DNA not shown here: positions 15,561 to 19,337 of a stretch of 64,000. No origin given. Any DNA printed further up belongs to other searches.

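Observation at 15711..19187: Lipid-anchored stalk protein: lipobox, Big domain, 8 near-identical FN3 repeats, terminal DUF3494 head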

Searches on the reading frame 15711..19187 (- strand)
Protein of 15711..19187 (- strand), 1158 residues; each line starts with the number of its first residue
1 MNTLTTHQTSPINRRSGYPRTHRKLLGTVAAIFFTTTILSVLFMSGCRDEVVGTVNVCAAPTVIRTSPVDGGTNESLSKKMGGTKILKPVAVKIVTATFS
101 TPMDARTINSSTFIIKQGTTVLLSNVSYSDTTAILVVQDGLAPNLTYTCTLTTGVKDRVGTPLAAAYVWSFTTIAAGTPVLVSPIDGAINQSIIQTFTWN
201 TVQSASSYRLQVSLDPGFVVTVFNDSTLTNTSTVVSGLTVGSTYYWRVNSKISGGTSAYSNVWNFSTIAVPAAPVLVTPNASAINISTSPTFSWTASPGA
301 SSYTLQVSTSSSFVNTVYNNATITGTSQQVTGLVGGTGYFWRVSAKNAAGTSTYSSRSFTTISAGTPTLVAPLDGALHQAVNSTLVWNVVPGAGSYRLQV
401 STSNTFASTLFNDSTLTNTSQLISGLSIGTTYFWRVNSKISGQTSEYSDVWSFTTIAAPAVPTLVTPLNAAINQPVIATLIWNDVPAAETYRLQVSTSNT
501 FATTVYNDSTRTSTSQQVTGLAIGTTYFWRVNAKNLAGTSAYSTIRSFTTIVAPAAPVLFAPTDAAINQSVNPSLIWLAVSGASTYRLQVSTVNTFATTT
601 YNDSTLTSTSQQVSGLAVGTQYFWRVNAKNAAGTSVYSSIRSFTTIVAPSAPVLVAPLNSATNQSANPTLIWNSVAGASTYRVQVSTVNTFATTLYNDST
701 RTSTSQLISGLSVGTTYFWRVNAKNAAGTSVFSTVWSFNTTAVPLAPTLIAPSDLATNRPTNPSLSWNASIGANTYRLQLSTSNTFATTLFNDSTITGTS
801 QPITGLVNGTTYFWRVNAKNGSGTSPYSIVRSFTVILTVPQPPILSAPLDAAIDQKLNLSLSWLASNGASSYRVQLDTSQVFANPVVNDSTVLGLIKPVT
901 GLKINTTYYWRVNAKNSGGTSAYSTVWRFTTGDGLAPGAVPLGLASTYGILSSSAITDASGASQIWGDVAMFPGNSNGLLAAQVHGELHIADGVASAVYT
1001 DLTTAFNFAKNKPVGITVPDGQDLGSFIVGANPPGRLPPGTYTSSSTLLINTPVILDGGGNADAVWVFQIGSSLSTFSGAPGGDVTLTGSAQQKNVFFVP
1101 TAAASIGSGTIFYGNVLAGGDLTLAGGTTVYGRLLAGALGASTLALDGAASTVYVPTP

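Call 3: search_protein_families(library=pfam, proteins=[window:15711-19187:-], max_evalue=0.1)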
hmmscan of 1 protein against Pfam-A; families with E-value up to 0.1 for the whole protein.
window:15711-19187:- (1158 aa): 10 families
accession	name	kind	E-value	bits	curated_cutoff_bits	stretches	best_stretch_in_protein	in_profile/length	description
PF00041.27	fn3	-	1.2e-30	106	25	6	758-831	11-81/84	Fibronectin type III domain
PF11999.13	Ice_binding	-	2.5e-29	102.9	28.7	1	950-1137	1-196/208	Ice-binding-like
PF16656.11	Pur_ac_phosph_N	-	1.1e-22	80.9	30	5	496-550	44-93/93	Purple acid Phosphatase, N-terminal domain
PF25788.1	Ig_Rha78A_N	-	4.7e-19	69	27.4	2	489-550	36-101/105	Rha78A-like, N-terminal immunoglobulin domain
PF13205.12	Big_5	-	2.8e-17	63.8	23.6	1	60-173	4-105/105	Bacterial Ig-like domain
PF16655.11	PhoD_N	-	5.1e-16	59.4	30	0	591-631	41-81/90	PhoD-like phosphatase, N-terminal domain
PF25059.1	FN3_DSCAM-DSCAML_C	-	1.3e-12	48.3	39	1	681-733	23-74/89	DSCAM/DSCAML C-terminal Fn3-like domain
PF24489.1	Ig_J_second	-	2.5e-09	37.5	27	0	273-357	2-89/105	Tip attachment protein J second Ig-like domain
PF21466.3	GH101_dom-5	-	1.2e-07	32.1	27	0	496-547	28-79/145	Endo-alpha-N-acetylgalactosaminidase, domain 5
PF16893.11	fn3_2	-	0.012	16.2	27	0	604-636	49-81/89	Fibronectin type III domain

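Call 5: search_protein_families(library=ncbifam, proteins=[window:15711-19187:-], max_evalue=0.1)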
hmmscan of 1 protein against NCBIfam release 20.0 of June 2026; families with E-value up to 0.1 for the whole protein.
window:15711-19187:- (1158 aa): 1 family
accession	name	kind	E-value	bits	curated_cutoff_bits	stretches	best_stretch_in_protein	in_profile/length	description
NF045625.1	IBP_CFB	equivalog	4e-19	69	400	1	939-1138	65-265/275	ice-binding protein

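Call 13: find_homologous_proteins(query=window:15711-19187:-, max_evalue=1e-10)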
Query window:15711-19187:- (1158 aa): 1766 proteins with E <= 1e-10 among 8000 candidates; the best 120 are listed.
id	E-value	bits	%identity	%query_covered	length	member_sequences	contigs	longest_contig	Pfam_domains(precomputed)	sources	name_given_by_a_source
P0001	0.0e+0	2464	100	100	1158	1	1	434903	PF16655.13,PF25059.2,PF13205.13,PF11999.14,PF21466.4,PF25788.3,PF24489.2,PF00041.28,PF16656.12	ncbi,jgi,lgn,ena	ncbi:MAG: ice-binding family protein [Bacteroidota bacterium]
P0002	0.0e+0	1819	77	100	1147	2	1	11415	PF16655.13,PF25059.2,PF13205.13,PF11999.14,PF21466.4,PF25788.3,PF24489.2,PF00041.28,PF16656.12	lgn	-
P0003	0.0e+0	1671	62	80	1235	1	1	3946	PF16655.13,PF25059.2,PF13205.13,PF11999.14,PF21466.4,PF25788.3,PF16893.12,PF24489.2,PF00041.28,PF16656.12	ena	-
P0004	0.0e+0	1659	61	82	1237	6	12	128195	PF16655.13,PF25059.2,PF13205.13,PF11999.14,PF21466.4,PF25788.3,PF16893.12,PF24489.2,PF00041.28,PF16656.12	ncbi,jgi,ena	-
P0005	0.0e+0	1623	67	86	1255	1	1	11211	PF16655.13,PF25059.2,PF13205.13,PF11999.14,PF21466.4,PF25788.3,PF24489.2,PF14292.13,PF00041.28,PF16656.12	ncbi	-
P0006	0.0e+0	1610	68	98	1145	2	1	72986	PF16655.13,PF25059.2,PF13205.13,PF11999.14,PF25788.3,PF24489.2,PF00041.28,PF16656.12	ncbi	ncbi:MAG: ice-binding family protein [Bacteroidota bacterium]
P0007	0.0e+0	1610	69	98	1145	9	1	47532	PF16655.13,PF25059.2,PF13205.13,PF11999.14,PF21466.4,PF25788.3,PF24489.2,PF00041.28,PF16656.12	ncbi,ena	-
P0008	0.0e+0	1588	68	98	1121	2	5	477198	PF16655.13,PF25059.2,PF13205.13,PF11999.14,PF21466.4,PF25788.3,PF24489.2,PF00041.28,PF16656.12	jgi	jgi:hypothetical protein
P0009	0.0e+0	1579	67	100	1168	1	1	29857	PF16655.13,PF25059.2,PF13205.13,PF11999.14,PF21466.4,PF25788.3,PF24489.2,PF00041.28,PF16656.12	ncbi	-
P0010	0.0e+0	1549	65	100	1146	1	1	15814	PF16655.13,PF25059.2,PF13205.13,PF11999.14,PF25788.3,PF00041.28,PF16656.12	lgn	-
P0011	0.0e+0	1500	66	96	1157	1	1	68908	PF16655.13,PF25059.2,PF13205.13,PF11999.14,PF21466.4,PF25788.3,PF24489.2,PF00041.28,PF16656.12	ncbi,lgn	-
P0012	0.0e+0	1482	61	79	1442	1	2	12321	PF16655.13,PF25059.2,PF13205.13,PF11999.14,PF21466.4,PF25788.3,PF00041.28,PF16656.12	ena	-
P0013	0.0e+0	1437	39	72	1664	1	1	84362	PF25059.2,PF18962.8,PF25788.3,PF24489.2,PF14292.13,PF00041.28,PF16656.12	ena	-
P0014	0.0e+0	1413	61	100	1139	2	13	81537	PF16655.13,PF25059.2,PF13205.13,PF11999.14,PF25788.3,PF16893.12,PF24489.2,PF00041.28,PF16656.12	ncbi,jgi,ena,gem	-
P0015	0.0e+0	1388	49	65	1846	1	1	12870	PF16655.13,PF25059.2,PF25749.2,PF00963.25,PF18962.8,PF25788.3,PF24489.2,PF00041.28,PF16656.12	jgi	jgi:large repetitive protein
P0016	0.0e+0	1377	58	100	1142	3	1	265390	PF16655.13,PF25059.2,PF13205.13,PF11999.14,PF21466.4,PF25788.3,PF16893.12,PF00041.28,PF16656.12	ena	-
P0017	0.0e+0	1371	40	73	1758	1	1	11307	PF16655.13,PF25059.2,PF18962.8,PF25788.3,PF24489.2,PF00041.28,PF16656.12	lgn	-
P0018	0.0e+0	1368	61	61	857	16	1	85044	PF13205.13,PF11999.14,PF25788.3,PF00041.28,PF05506.18,PF16656.12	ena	-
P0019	0.0e+0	1359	59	100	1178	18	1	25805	PF16655.13,PF25059.2,PF13205.13,PF11999.14,PF21466.4,PF25788.3,PF24489.2,PF00041.28,PF16656.12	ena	-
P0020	0.0e+0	1345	41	71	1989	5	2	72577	PF25059.2,PF25749.2,PF18962.8,PF25788.3,PF24489.2,PF17964.8,PF00041.28,PF16656.12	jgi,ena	-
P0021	0.0e+0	1335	60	73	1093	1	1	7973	PF16655.13,PF25059.2,PF13205.13,PF11999.14,PF25788.3,PF00041.28,PF16656.12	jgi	-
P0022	0.0e+0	1329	58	100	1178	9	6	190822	PF16655.13,PF25059.2,PF13205.13,PF11999.14,PF21466.4,PF25788.3,PF24489.2,PF00041.28,PF16656.12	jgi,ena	jgi:hypothetical protein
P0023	0.0e+0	1294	42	67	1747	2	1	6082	PF16655.13,PF25059.2,PF18962.8,PF25788.3,PF24489.2,PF00041.28,PF16656.12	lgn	-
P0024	0.0e+0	1285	41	66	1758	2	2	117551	PF16655.13,PF25059.2,PF18962.8,PF25788.3,PF24489.2,PF00041.28,PF16656.12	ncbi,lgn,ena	-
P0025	0.0e+0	1256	40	65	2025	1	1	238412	PF16655.13,PF25059.2,PF18962.8,PF25788.3,PF24489.2,PF00041.28,PF16656.12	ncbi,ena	-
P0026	0.0e+0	1234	43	67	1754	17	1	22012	PF16655.13,PF25059.2,PF18962.8,PF24421.2,PF25788.3,PF24489.2,PF00041.28,PF16656.12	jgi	jgi:hypothetical protein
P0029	0.0e+0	1200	39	67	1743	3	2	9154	PF16655.13,PF25059.2,PF18962.8,PF24421.2,PF25788.3,PF24489.2,PF00041.28,PF16656.12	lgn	-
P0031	0.0e+0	1188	41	65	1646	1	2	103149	PF16655.13,PF25059.2,PF18962.8,PF25788.3,PF24489.2,PF00041.28,PF16656.12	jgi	jgi:hypothetical protein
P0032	0.0e+0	1187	38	67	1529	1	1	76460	PF16655.13,PF18962.8,PF25788.3,PF24489.2,PF00041.28,PF16656.12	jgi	jgi:hypothetical protein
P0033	0.0e+0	1163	49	65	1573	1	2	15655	PF01108.24,PF25059.2,PF18962.8,PF25788.3,PF24489.2,PF00041.28,PF16656.12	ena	-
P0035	0.0e+0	1140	38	65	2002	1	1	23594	PF25059.2,PF18962.8,PF25788.3,PF24489.2,PF00041.28,PF16656.12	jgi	jgi:hypothetical protein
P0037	0.0e+0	1099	43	66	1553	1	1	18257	PF16655.13,PF25059.2,PF18962.8,PF25788.3,PF24489.2,PF00041.28,PF10179.16,PF16656.12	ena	-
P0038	0.0e+0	1086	43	65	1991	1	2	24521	PF16655.13,PF01551.30,PF01108.24,PF25059.2,PF18962.8,PF25788.3,PF24489.2,PF00041.28,PF16656.12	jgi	jgi:hypothetical protein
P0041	0.0e+0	1054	45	67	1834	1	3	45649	PF16655.13,PF25059.2,PF18962.8,PF25788.3,PF24489.2,PF13860.13,PF00041.28,PF16656.12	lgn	-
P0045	4.3e-297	1007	37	68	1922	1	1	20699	PF28033.1,PF21605.4,PF16655.13,PF01108.24,PF25059.2,PF23376.2,PF25788.3,PF24489.2,PF17964.8,PF16656.12,PF18962.8,PF16893.12,PF00041.28,PF10179.16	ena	-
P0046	1.7e-295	1001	38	66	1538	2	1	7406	PF16655.13,PF18962.8,PF25788.3,PF24489.2,PF00041.28,PF16656.12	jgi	-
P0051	6.0e-283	960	61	62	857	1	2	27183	PF25059.2,PF13205.13,PF11999.14,PF25788.3,PF24489.2,PF00041.28,PF16656.12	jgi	jgi:hypothetical protein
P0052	3.9e-278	944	47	67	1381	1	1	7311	PF16655.13,PF25059.2,PF00963.25,PF18962.8,PF25788.3,PF24489.2,PF13860.13,PF00041.28,PF16656.12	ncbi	-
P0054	3.5e-275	934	42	71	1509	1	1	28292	PF25059.2,PF18962.8,PF24421.2,PF25788.3,PF24489.2,PF13860.13,PF00041.28,PF16656.12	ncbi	ncbi:MAG: fibronectin type III domain-containing protein [Candidatus Kryptoniota bacterium]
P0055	6.7e-267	907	47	65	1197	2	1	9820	PF16655.13,PF25059.2,PF18962.8,PF25788.3,PF24489.2,PF14292.13,PF00041.28,PF16656.12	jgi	jgi:hypothetical protein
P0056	7.2e-267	907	56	46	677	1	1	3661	PF13205.13,PF11999.14,PF25788.3,PF00041.28,PF16656.12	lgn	-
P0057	1.3e-265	902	40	66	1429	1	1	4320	PF16655.13,PF25059.2,PF18962.8,PF25788.3,PF24489.2,PF00041.28,PF16656.12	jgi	jgi:hypothetical protein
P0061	5.1e-253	861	39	66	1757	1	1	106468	PF18962.8,PF25788.3,PF13860.13,PF00041.28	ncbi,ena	-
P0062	8.5e-251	853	51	43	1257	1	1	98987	PF16655.13,PF25059.2,PF18962.8,PF25788.3,PF24489.2,PF14292.13,PF17964.8,PF00041.28,PF16656.12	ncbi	-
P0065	1.2e-245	836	36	66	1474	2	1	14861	PF25059.2,PF18962.8,PF25788.3,PF24489.2,PF14292.13,PF13860.13,PF17964.8,PF00041.28,PF16656.12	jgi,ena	-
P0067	5.2e-240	818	40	80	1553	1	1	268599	PF16655.13,PF25059.2,PF18962.8,PF25788.3,PF24489.2,PF13860.13,PF00041.28,PF16656.12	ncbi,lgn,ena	-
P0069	6.2e-237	808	58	57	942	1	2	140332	PF16655.13,PF25059.2,PF13205.13,PF11999.14,PF21466.4,PF25788.3,PF00041.28,PF16656.12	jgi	jgi:hypothetical protein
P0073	8.1e-235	800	43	61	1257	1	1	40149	PF16655.13,PF25059.2,PF18962.8,PF25788.3,PF24489.2,PF14292.13,PF17964.8,PF00041.28,PF16656.12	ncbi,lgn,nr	ncbi:MAG: T9SS type A sorting domain-containing protein [Ignavibacteriales bacterium]|nr:T9SS type A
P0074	1.1e-230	787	38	66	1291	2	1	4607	PF16655.13,PF18962.8,PF25788.3,PF24489.2,PF00041.28,PF16656.12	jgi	jgi:hypothetical protein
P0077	2.0e-228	779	42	68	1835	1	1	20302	PF16655.13,PF25059.2,PF25788.3,PF24489.2,PF02012.27,PF15902.13,PF16656.12,PF25749.2,PF18962.8,PF14870.13,PF13860.13,PF00041.28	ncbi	ncbi:MAG: YCF48-related protein [bacterium]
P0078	3.1e-226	772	84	20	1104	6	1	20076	PF06596.17,PF13205.13,PF11999.14,PF18998.7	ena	-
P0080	8.0e-224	764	81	19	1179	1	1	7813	PF13205.13,PF11999.14,PF18998.7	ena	-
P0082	2.4e-221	756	37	66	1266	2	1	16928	PF16655.13,PF18962.8,PF25788.3,PF24489.2,PF00041.28,PF16656.12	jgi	-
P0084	5.7e-221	755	51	56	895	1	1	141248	PF16655.13,PF25059.2,PF13205.13,PF11999.14,PF25788.3,PF24489.2,PF00041.28,PF16656.12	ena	-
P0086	1.1e-219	750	51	41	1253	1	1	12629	PF25059.2,PF18962.8,PF25788.3,PF24489.2,PF00041.28,PF16656.12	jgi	jgi:fibronectin type 3 domain-containing protein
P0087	3.0e-218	746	51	41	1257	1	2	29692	PF16655.13,PF25059.2,PF18962.8,PF21466.4,PF25788.3,PF24489.2,PF14292.13,PF17964.8,PF00041.28,PF16656.12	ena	-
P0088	7.9e-218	744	36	73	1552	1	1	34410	PF16655.13,PF13585.13,PF18962.8,PF25788.3,PF24489.2,PF14292.13,PF13860.13,PF00041.28,PF16656.12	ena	-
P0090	2.4e-217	743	48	52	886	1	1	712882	PF13205.13,PF11999.14,PF25788.3,PF24489.2,PF00041.28,PF16656.12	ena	-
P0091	1.1e-216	740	32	69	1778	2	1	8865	PF25059.2,PF18962.8,PF25788.3,PF00041.28,PF16656.12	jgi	jgi:hypothetical protein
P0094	2.6e-214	733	43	11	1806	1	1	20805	PF13772.12,PF13205.13,PF11999.14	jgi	-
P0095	2.7e-213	729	33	63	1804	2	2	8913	PF16655.13,PF25059.2,PF18962.8,PF25788.3,PF00041.28,PF16656.12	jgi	-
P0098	5.5e-209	715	39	65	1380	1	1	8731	PF25059.2,PF18962.8,PF25788.3,PF24489.2,PF14292.13,PF13860.13,PF17964.8,PF00041.28,PF16656.12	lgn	-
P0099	1.2e-208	714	55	48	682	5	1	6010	PF13205.13,PF11999.14,PF25788.3,PF00041.28,PF16656.12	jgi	jgi:hypothetical protein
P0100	1.7e-208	713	43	64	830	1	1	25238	PF16655.13,PF25059.2,PF13585.13,PF25749.2,PF18962.8,PF25788.3,PF24489.2,PF14292.13,PF00041.28,PF16656.12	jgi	jgi:hypothetical protein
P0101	1.1e-207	711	49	65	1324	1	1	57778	PF16655.13,PF01108.24,PF25059.2,PF15899.12,PF25788.3,PF24489.2,PF15902.13,PF16656.12,PF18962.8,PF14292.13,PF00041.28,PF10179.16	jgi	-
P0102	6.1e-207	708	37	66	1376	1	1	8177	PF16655.13,PF25059.2,PF18962.8,PF24421.2,PF25788.3,PF24489.2,PF14292.13,PF17964.8,PF00041.28,PF16656.12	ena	-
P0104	1.4e-205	704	48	52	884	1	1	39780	PF16655.13,PF13205.13,PF11999.14,PF25788.3,PF00041.28,PF16656.12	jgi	jgi:hypothetical protein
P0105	9.5e-205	701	48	49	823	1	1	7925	PF16655.13,PF25059.2,PF18962.8,PF25788.3,PF22433.4,PF24489.2,PF14292.13,PF00041.28,PF16656.12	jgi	jgi:hypothetical protein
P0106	1.5e-204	700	42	65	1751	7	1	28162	PF25059.2,PF00963.25,PF18962.8,PF24421.2,PF25788.3,PF24489.2,PF14292.13,PF02368.25,PF26918.1,PF00041.28,PF16656.12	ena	-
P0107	2.2e-204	700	48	57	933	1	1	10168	PF16655.13,PF25059.2,PF18962.8,PF24421.2,PF25788.3,PF22433.4,PF24489.2,PF14292.13,PF17967.8,PF00041.28,PF16656.12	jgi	jgi:hypothetical protein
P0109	5.8e-204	698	43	68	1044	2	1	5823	PF16655.13,PF25059.2,PF18962.8,PF25788.3,PF24489.2,PF14292.13,PF00041.28,PF16656.12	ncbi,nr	ncbi:MAG: T9SS type A sorting domain-containing protein, partial [Nitrososphaera sp.]|nr:T9SS type A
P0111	2.4e-202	693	41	47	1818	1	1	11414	PF16655.13,PF25059.2,PF26614.1,PF18962.8,PF25788.3,PF24489.2,PF14870.13,PF13860.13,PF22544.3,PF00041.28,PF16656.12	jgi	-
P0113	6.7e-202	691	56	46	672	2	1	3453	PF16655.13,PF13205.13,PF11999.14,PF25788.3,PF00041.28,PF16656.12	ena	-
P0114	9.3e-201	688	56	46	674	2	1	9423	PF16655.13,PF13205.13,PF11999.14,PF25788.3,PF00041.28,PF16656.12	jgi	jgi:hypothetical protein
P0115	1.4e-200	687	37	66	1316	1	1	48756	PF07495.20,PF01108.24,PF04151.22,PF18962.8,PF24421.2,PF25788.3,PF24489.2,PF14292.13,PF00041.28,PF16656.12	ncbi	-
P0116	2.9e-200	686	53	37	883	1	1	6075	PF13205.13,PF11999.14,PF25788.3,PF18998.7,PF00041.28,PF16656.12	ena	-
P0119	6.8e-198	678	54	48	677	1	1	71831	PF13205.13,PF11999.14,PF25788.3,PF24489.2,PF00041.28,PF16656.12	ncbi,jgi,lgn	ncbi:MAG: ice-binding family protein [Bacteroidota bacterium]|jgi:hypothetical protein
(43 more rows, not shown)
